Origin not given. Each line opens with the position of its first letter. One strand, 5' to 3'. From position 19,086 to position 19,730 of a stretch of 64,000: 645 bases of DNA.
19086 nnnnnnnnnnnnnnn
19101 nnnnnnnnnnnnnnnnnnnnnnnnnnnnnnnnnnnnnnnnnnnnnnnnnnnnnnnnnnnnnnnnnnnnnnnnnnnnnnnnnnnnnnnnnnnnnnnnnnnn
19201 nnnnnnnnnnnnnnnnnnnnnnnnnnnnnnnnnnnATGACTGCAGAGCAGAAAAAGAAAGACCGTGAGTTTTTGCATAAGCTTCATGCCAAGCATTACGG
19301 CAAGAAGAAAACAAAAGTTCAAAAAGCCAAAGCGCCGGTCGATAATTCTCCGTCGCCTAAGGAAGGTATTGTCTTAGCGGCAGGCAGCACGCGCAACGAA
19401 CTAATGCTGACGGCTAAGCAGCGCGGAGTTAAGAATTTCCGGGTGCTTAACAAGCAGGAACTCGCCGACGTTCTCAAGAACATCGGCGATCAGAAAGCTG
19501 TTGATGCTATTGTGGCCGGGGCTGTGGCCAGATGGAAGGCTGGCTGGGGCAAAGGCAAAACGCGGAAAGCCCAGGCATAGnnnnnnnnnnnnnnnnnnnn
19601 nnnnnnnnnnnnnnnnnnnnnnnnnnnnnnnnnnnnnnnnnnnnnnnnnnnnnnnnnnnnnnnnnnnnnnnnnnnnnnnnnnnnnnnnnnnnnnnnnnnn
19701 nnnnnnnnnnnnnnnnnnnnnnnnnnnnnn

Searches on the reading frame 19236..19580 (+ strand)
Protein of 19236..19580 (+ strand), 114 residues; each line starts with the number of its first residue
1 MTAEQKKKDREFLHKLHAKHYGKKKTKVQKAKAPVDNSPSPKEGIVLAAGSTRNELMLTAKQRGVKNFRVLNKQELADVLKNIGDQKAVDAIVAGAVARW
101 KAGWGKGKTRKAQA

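Call 11: search_protein_families(library=pfam, max_evalue=0.01, proteins=[window:19236-19580:+])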
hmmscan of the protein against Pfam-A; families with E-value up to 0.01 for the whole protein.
window:19236-19580:+ (114 aa): 1 family
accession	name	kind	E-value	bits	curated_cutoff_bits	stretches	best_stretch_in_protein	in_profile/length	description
PF07498.18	Rho_N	-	0.0047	17.3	24.9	1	54-77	8-31/43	Rho termination factor, N-terminal domain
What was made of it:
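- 19236..19580 (+): 114-aa basic protein with a weak Rho_N/SAP-like motif, the first gene after P_C. Pfam Rho_N E=0.005, below the cut-off (call 11).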

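Call 12: search_protein_families(library=phrogs, max_evalue=0.01, proteins=[window:19236-19580:+])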
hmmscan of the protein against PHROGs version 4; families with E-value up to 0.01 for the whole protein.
window:19236-19580:+ (114 aa): 1 family
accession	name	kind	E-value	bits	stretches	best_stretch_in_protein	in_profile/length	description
phrog_2724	-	unknown function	0.00031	22.2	1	37-83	41-81/83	-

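Call 28: search_protein_families(library=ncbifam, max_evalue=0.1, proteins=[window:19236-19580:+])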
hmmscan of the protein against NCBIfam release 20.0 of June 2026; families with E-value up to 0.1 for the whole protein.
window:19236-19580:+ (114 aa): 0 families
